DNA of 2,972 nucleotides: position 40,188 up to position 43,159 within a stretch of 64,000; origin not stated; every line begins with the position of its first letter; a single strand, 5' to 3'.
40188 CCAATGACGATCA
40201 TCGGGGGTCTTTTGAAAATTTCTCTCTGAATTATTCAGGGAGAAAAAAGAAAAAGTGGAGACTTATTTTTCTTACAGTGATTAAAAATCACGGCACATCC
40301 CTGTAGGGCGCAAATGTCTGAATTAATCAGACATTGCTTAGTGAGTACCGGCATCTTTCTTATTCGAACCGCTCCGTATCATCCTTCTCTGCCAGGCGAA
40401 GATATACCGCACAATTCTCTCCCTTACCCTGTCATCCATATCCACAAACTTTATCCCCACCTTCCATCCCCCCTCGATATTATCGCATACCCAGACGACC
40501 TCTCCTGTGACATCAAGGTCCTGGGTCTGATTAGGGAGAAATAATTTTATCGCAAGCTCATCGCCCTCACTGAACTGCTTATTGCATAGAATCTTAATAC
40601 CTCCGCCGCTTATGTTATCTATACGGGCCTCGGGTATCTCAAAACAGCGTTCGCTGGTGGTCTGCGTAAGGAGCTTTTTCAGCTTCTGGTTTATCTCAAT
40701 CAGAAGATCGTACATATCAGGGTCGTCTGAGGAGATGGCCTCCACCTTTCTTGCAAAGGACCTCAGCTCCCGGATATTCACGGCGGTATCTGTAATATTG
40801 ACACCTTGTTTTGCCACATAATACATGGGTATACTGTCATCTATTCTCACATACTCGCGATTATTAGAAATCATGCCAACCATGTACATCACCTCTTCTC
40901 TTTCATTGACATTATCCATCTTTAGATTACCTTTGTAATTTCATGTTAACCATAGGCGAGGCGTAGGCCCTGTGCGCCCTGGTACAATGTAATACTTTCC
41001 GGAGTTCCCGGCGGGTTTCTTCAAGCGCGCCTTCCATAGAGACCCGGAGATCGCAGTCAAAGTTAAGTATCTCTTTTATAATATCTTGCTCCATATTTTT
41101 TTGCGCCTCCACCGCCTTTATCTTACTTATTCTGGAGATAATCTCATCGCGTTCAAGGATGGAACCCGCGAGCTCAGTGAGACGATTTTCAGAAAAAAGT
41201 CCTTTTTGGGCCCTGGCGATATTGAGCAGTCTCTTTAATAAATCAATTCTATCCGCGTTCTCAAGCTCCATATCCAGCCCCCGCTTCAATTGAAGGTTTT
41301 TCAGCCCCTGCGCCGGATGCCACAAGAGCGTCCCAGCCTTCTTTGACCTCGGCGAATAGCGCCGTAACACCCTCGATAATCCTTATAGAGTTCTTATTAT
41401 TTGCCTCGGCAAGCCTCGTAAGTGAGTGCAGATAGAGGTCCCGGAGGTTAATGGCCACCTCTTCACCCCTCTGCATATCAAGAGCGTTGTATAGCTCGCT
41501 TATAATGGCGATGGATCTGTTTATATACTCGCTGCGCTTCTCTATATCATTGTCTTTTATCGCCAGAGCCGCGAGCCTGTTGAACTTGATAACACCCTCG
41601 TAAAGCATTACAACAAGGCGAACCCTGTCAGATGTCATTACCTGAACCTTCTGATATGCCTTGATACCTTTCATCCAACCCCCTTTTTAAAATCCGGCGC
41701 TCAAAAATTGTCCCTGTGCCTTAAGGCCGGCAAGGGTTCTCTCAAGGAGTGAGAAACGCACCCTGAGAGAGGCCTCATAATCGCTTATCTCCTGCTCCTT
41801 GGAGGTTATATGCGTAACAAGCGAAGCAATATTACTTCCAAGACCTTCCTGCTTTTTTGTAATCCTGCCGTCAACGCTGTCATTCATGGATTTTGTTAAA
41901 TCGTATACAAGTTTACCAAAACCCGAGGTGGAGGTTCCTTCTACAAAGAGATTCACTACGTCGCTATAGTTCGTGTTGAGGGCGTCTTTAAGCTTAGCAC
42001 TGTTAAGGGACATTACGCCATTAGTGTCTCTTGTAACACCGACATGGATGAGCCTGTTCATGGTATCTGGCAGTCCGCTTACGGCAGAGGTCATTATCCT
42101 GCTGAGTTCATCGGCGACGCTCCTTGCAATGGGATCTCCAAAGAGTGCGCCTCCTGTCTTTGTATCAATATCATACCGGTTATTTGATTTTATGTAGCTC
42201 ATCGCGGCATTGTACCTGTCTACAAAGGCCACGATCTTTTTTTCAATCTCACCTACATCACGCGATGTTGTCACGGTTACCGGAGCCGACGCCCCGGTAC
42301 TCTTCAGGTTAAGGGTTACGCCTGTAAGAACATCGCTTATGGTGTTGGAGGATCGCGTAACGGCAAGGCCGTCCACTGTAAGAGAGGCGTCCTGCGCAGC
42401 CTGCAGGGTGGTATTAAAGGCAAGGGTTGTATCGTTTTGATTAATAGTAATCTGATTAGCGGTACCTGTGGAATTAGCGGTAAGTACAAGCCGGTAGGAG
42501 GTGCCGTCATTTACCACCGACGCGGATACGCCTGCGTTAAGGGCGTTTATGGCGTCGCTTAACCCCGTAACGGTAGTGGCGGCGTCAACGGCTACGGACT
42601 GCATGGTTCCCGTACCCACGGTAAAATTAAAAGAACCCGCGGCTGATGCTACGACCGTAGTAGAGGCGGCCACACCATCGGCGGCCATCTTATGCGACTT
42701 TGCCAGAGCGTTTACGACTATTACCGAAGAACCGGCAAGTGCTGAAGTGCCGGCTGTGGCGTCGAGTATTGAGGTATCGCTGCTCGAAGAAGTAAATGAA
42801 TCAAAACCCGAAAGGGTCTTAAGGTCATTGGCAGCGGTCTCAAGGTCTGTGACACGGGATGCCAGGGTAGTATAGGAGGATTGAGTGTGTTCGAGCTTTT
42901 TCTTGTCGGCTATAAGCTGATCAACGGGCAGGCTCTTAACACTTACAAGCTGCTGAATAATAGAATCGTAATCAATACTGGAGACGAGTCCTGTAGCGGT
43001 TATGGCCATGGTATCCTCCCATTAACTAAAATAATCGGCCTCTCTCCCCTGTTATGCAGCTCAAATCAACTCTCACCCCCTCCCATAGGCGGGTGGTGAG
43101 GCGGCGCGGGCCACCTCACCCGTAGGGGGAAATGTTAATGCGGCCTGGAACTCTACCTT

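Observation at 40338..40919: PilZ-domain protein terminating the flagellin operon and facing motB2 across a convergent terminator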

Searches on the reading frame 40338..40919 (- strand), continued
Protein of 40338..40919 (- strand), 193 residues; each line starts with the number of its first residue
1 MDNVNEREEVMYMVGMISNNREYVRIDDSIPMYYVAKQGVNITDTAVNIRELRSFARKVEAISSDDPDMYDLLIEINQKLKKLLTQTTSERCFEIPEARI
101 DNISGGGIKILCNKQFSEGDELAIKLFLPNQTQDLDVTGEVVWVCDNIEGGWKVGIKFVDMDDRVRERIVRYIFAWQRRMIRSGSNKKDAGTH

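Call 76: search_solved_structures(query=A2, max_evalue=0.001, show_alignments=2)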
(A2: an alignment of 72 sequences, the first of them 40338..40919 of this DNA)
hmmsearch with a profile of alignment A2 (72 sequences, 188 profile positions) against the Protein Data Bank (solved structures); distinct sequences matched with E-value up to 0.001: 2.
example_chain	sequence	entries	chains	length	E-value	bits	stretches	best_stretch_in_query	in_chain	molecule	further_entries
5vx6_A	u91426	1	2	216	6.7e-08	35.6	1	94-177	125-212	Uncharacterized protein YpfA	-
3ph1_A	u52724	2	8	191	7.4e-05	25.7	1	49-185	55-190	Putative uncharacterized protein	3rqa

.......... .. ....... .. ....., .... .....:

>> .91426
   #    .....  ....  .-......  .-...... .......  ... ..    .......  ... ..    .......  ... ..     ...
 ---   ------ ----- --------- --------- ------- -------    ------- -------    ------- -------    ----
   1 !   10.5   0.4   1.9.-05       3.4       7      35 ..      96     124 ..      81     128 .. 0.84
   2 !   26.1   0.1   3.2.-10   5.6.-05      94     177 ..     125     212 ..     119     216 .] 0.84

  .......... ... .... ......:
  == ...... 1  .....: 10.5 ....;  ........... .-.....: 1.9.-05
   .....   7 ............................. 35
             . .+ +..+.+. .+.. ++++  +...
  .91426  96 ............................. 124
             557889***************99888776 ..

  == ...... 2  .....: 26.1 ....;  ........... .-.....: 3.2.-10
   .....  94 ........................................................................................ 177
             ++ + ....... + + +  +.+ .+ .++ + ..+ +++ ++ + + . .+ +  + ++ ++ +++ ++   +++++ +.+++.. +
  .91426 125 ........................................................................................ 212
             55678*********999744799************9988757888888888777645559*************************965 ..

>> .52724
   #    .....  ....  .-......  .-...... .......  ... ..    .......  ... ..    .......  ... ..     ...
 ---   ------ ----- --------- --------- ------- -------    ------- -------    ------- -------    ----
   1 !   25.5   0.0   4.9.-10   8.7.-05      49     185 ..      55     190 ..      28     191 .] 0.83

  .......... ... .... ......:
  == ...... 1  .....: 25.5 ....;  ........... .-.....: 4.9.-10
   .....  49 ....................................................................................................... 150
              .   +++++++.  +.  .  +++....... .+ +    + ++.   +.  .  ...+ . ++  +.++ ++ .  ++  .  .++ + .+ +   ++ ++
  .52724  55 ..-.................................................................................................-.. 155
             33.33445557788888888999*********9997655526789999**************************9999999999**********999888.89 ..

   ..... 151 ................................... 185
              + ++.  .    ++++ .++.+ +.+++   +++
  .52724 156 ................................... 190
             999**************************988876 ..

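Call 80: find_related_loci(query=A3, collection=metagenome_contigs, flank=7000)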
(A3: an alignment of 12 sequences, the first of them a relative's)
Query A3 (191 aa) in metagenome_contigs; peptide patterns used: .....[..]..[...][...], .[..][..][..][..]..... (x = any residue, [..] = any of these).
75 stretches matched a pattern; 8 encode a relative of the query (tblastn E <= 1e-3); 8 distinct loci.
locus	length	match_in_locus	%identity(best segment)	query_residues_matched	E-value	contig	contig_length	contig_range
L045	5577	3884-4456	100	1-191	2e-127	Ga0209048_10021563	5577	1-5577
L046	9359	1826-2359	57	9-186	1e-69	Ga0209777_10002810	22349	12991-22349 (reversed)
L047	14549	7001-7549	52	4-187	6e-61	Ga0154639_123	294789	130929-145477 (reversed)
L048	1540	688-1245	51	4-189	2e-62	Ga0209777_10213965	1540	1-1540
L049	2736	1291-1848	48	4-190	1e-54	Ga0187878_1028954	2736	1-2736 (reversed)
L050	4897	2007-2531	50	4-180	3e-52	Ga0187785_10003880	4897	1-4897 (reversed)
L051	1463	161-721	44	4-190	8e-54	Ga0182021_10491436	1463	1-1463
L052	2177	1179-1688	44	14-183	6e-43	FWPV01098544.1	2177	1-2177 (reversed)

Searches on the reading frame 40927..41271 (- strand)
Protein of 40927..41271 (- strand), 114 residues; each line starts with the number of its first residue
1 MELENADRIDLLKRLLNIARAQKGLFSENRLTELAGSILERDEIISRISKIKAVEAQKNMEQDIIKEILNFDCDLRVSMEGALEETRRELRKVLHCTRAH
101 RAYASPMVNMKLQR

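Call 75: search_protein_families(library=pfam, proteins=[window:40927-41271:-], max_evalue=0.01)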
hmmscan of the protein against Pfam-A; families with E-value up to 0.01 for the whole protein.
window:40927-41271:- (114 aa): 1 family
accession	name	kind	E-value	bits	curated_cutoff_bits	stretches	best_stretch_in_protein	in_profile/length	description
PF05400.18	FliT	-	0.0026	18.9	29.5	1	33-103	12-85/85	Flagellar protein FliT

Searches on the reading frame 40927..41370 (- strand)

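Call 3: search_protein_families(library=pfam, proteins=[window:40927-41370:-], max_evalue=0.01)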
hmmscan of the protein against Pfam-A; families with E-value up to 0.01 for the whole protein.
window:40927-41370:- (147 aa): 1 family
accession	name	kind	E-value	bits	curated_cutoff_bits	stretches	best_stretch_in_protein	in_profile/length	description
PF05400.18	FliT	-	0.0054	17.9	29.5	1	67-136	13-85/85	Flagellar protein FliT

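Call 4: search_protein_families(library=ncbifam, proteins=[window:40927-41370:-], max_evalue=0.01)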
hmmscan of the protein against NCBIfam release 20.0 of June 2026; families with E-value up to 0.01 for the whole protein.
window:40927-41370:- (147 aa): 0 families

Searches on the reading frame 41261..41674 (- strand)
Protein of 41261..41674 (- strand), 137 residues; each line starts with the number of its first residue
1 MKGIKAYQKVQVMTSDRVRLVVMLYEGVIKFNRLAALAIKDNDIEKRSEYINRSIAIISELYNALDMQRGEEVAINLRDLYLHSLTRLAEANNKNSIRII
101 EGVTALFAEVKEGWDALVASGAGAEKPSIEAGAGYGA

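Call 3: search_protein_families(library=pfam, proteins=[window:41261-41674:-], max_evalue=0.01)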
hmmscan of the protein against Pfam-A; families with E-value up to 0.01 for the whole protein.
window:41261-41674:- (137 aa): 1 family
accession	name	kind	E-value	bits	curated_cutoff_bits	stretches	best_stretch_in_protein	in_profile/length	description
PF02561.19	FliS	-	1.4e-32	112.8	26.7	1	5-116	2-113/115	Flagellar protein FliS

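Call 4: search_protein_families(library=ncbifam, proteins=[window:41261-41674:-], max_evalue=0.01)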
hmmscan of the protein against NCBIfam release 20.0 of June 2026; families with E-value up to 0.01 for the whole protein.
window:41261-41674:- (137 aa): 1 family
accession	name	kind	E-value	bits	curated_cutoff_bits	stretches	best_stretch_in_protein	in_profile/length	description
TIGR00208.1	fliS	equivalog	4.1e-30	104.5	53.75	1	2-117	5-120/124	flagellar export chaperone FliS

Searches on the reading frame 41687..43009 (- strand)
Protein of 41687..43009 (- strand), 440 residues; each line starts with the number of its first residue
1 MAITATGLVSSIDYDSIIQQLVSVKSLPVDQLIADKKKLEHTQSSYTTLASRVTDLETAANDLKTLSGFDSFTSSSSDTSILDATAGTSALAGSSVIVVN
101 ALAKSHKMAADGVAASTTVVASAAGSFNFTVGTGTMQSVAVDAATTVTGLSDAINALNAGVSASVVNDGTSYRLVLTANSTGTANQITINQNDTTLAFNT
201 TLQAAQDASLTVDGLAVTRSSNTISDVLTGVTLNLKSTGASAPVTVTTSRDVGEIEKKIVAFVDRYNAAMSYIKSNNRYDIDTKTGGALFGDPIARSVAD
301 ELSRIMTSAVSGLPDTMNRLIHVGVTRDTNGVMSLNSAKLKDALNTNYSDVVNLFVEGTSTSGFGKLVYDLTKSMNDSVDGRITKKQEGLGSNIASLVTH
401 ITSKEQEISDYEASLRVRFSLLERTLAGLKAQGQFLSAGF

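Call 3: search_protein_families(library=pfam, proteins=[window:41687-43009:-], max_evalue=0.01)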
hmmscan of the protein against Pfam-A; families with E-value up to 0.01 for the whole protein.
window:41687-43009:- (440 aa): 2 families
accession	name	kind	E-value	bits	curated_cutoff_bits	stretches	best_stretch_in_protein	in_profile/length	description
PF07195.17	FliD_C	-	2.4e-45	155.2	25.4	1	205-427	1-232/236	Flagellar hook-associated protein 2 C-terminus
PF02465.23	FliD_N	-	1.5e-19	70.9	24.8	1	10-106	1-97/97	Flagellar hook-associated protein 2 N-terminus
